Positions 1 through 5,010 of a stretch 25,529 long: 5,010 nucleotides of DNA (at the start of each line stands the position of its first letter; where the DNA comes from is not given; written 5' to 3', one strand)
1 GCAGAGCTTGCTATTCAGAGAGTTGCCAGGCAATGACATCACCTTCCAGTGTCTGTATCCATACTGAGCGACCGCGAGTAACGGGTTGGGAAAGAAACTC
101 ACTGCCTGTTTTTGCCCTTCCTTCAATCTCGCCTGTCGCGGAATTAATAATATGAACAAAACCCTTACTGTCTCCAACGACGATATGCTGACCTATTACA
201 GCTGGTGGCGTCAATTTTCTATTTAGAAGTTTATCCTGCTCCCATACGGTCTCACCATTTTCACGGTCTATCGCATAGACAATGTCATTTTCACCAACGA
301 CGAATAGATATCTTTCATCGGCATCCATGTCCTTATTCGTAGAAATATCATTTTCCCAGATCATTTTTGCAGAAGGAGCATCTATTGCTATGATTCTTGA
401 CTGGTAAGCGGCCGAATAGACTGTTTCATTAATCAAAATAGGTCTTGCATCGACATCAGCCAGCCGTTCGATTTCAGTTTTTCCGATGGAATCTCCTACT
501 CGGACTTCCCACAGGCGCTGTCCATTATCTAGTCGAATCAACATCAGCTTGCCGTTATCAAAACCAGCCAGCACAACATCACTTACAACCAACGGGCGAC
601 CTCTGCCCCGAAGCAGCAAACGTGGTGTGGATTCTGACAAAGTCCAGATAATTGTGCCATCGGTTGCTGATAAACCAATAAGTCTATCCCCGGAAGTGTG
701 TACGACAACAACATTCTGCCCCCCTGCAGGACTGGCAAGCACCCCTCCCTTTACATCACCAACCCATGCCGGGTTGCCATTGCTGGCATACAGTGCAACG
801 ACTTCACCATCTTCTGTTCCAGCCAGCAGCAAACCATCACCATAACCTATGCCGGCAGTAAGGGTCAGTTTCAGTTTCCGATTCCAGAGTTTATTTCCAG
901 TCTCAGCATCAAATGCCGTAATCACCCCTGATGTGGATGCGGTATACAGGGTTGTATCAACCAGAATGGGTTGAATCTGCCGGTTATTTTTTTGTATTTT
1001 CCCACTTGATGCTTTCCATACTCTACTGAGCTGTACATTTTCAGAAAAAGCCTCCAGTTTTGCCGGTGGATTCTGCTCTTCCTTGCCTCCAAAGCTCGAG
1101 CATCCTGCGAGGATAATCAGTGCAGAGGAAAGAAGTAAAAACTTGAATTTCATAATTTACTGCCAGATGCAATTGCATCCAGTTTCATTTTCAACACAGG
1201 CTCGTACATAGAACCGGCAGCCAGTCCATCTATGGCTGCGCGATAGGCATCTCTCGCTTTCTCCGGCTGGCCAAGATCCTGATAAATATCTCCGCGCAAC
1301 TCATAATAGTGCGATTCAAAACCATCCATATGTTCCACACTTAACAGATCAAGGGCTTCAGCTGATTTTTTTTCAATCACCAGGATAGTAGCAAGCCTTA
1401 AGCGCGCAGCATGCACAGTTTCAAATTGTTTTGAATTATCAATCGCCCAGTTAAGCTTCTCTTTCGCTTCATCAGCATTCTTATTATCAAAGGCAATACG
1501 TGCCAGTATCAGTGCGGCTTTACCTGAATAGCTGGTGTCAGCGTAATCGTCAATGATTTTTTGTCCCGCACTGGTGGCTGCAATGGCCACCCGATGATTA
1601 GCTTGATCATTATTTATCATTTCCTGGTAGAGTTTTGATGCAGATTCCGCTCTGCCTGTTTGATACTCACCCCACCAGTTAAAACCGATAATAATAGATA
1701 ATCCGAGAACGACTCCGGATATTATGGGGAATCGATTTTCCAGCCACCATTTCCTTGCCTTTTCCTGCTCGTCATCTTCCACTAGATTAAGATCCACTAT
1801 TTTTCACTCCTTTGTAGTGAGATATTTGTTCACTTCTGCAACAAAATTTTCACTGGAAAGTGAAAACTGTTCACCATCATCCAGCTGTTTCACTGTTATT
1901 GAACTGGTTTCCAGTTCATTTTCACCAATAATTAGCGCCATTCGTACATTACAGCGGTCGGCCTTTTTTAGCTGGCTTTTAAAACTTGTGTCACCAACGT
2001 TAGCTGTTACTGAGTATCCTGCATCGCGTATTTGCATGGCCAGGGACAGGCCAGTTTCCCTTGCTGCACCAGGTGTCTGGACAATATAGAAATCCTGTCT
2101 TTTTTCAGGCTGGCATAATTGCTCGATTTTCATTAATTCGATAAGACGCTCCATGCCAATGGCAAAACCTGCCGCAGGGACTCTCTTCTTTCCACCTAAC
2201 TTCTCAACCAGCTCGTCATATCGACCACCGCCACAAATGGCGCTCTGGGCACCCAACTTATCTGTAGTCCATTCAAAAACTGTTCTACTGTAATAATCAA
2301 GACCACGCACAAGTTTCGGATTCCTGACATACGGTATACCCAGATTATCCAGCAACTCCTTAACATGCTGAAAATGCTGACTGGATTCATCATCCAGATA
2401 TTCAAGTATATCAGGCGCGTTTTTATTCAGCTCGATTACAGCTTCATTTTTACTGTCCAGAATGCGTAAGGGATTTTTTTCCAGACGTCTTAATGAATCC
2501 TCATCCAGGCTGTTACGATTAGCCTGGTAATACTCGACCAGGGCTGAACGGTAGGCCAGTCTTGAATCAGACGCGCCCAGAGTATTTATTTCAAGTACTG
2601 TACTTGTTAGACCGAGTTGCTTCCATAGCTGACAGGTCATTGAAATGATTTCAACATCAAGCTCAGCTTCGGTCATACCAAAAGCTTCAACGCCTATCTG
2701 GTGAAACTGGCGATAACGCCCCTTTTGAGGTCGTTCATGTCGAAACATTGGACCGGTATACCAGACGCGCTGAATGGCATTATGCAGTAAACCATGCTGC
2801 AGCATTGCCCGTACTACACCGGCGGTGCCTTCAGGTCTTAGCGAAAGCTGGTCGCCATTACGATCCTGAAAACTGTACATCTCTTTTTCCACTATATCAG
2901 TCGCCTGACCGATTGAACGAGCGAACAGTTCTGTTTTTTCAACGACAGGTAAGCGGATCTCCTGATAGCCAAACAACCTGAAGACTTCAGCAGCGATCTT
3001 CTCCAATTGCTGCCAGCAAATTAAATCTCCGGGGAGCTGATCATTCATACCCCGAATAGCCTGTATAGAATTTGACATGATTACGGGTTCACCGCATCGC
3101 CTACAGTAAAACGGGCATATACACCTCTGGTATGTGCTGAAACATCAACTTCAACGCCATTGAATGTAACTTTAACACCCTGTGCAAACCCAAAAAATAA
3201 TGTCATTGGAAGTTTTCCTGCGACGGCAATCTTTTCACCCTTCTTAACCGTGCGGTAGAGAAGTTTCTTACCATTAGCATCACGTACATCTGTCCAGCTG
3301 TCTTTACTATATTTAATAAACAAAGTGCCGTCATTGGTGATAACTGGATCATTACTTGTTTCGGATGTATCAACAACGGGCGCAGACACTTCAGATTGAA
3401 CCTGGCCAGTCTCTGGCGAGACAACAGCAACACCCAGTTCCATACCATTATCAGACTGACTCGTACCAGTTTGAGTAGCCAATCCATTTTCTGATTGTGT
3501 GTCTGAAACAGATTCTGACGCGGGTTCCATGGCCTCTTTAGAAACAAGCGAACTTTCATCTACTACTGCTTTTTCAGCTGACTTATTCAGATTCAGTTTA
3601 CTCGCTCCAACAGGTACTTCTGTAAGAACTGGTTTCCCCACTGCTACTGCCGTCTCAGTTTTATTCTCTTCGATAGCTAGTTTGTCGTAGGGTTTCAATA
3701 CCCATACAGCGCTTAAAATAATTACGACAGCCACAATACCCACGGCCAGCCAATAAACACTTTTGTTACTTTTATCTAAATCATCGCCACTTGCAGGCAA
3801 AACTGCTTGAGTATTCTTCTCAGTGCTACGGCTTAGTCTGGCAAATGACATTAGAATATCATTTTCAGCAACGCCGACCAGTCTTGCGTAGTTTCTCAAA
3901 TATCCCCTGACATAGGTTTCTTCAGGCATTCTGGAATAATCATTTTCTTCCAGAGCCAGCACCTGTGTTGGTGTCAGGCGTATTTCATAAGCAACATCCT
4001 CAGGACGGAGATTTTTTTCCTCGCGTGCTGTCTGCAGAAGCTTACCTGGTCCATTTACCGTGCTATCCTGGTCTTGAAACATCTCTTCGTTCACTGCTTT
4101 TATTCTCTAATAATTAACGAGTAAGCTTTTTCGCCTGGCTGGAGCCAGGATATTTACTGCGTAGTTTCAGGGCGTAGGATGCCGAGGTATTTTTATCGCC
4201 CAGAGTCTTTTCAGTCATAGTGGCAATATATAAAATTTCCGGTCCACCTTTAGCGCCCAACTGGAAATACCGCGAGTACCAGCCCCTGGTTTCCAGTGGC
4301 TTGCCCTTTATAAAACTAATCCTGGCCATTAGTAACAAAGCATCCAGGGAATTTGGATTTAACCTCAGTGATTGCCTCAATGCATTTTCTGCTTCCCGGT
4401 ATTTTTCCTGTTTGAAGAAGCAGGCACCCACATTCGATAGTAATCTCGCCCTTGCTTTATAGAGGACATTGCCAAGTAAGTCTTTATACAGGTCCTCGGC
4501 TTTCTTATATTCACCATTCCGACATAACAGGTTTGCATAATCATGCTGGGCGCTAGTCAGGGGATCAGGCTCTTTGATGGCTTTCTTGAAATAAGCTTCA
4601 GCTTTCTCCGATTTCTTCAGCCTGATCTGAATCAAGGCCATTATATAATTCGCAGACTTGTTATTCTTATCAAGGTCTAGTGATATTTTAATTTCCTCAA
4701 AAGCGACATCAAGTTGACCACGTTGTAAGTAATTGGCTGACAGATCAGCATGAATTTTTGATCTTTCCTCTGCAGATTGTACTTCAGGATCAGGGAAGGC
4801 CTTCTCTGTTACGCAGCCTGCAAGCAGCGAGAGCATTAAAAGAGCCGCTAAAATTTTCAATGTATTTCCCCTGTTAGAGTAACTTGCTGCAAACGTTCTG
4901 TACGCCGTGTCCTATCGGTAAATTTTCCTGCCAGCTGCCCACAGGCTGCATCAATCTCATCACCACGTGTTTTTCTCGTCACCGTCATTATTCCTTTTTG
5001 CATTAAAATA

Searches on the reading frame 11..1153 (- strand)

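Call 13: search_protein_families(library=pfam, proteins=[window:11-1153:-], max_evalue=0.00001)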
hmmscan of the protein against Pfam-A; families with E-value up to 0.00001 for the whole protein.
window:11-1153:- (380 aa): 3 families
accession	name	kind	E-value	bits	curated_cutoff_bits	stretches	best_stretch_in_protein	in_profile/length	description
PF13360.13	PQQ_2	-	4.1e-61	207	27.6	2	75-306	2-233/233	Outer membrane protein assembly factor BamB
PF13570.13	Beta-prop_ACSF4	-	2.8e-25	89.9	133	2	67-223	20-177/329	Beta-alanine-activating enzyme, beta-propeller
PF01011.28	PQQ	-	1.7e-19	70.4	26.7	2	39-102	23-101/595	Glucose/ethanol/alcohol dehydrogenase, beta-propeller domain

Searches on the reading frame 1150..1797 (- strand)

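Call 13: search_protein_families(library=pfam, proteins=[window:1150-1797:-], max_evalue=0.00001)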
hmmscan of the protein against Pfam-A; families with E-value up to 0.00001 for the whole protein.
window:1150-1797:- (215 aa): 1 family
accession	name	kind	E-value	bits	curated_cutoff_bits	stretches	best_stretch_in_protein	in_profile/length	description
PF09976.15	TPR_21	-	5.5e-52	176.8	25.5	1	15-210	1-192/193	Tetratricopeptide repeat-like domain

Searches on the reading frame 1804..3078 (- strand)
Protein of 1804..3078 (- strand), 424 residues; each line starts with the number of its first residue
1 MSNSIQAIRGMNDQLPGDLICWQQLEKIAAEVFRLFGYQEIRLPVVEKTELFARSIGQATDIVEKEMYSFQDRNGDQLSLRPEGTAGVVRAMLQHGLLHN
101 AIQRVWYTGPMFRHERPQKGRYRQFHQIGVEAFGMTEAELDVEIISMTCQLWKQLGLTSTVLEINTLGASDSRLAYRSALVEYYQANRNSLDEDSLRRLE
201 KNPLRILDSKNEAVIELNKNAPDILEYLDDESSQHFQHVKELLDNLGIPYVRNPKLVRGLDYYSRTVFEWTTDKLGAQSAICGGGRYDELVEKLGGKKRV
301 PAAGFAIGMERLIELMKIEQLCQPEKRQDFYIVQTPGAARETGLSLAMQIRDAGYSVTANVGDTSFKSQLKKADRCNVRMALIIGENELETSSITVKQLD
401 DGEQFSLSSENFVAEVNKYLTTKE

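Call 13: search_protein_families(library=pfam, proteins=[window:1804-3078:-], max_evalue=0.00001)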
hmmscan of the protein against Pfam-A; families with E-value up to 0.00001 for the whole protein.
window:1804-3078:- (424 aa): 3 families
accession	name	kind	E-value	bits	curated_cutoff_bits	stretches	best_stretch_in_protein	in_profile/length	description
PF13393.11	tRNA-synt_His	-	1.3e-46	159.7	25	1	10-312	1-308/308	Histidyl-tRNA synthetase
PF00587.30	tRNA-synt_2b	-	5.9e-21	75.8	29.3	1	68-315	1-174/179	tRNA synthetase class II core domain (G, H, P, S and T)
PF03129.25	HGTP_anticodon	-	4.5e-12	46.4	21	1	338-418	13-93/94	Anticodon binding domain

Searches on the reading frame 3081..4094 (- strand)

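Call 13: search_protein_families(library=pfam, proteins=[window:3081-4094:-], max_evalue=0.00001)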
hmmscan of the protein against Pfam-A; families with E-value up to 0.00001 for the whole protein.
window:3081-4094:- (337 aa): 2 families
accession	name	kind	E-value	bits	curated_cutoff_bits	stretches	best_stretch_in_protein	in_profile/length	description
PF13464.11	RodZ_C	-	1.7e-21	76.4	23.9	1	260-330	2-72/72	RodZ C-terminal domain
PF13413.12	HTH_25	-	1.9e-19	69.7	24.6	1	19-78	1-60/62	Helix-turn-helix domain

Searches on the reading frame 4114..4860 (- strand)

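Call 13: search_protein_families(library=pfam, proteins=[window:4114-4860:-], max_evalue=0.00001)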
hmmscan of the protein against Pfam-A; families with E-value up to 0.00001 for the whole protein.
window:4114-4860:- (248 aa): 13 families
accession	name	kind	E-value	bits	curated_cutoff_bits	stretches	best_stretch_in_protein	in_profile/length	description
PF07719.23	TPR_2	-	6.7e-15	54.3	27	1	138-170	1-33/34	Tetratricopeptide repeat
PF13428.12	TPR_14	-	3.3e-12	46.2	23.5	0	146-181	9-44/44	Tetratricopeptide repeat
PF13432.12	TPR_16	-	9.7e-12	45.6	32.7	0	149-198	8-57/65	Tetratricopeptide repeat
PF00515.34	TPR_1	-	1.1e-11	44.4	27.8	1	138-170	1-33/34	Tetratricopeptide repeat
PF12895.13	ANAPC3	-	2.6e-11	44.1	27.2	0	145-183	30-67/82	Anaphase-promoting complex, cyclosome, subunit 3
PF14559.12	TPR_19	-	3.1e-11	43.9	25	0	149-181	2-34/68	Tetratricopeptide repeat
PF13424.12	TPR_12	-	5.8e-11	42.9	30.1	1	103-167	4-74/77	Tetratricopeptide repeat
PF13174.12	TPR_6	-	5.9e-09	36.4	26.3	0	70-97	2-29/33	Tetratricopeptide repeat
PF13431.12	TPR_17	-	2.5e-08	34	24.4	0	161-188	2-29/34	Tetratricopeptide repeat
PF13181.12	TPR_8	-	2.9e-07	30.6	25.7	0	70-96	3-29/34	Tetratricopeptide repeat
PF23914.1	TPR_CcmH_CycH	-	1.9e-06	28.3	42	0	61-131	43-116/158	Cytochrome c-type biogenesis protein H TPR domain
PF13176.12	TPR_7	-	1.9e-06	27.9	27.9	0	109-129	6-26/36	Tetratricopeptide repeat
PF04733.20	Coatomer_E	-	4.2e-06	26.8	21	1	44-191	112-254/290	Coatomer epsilon subunit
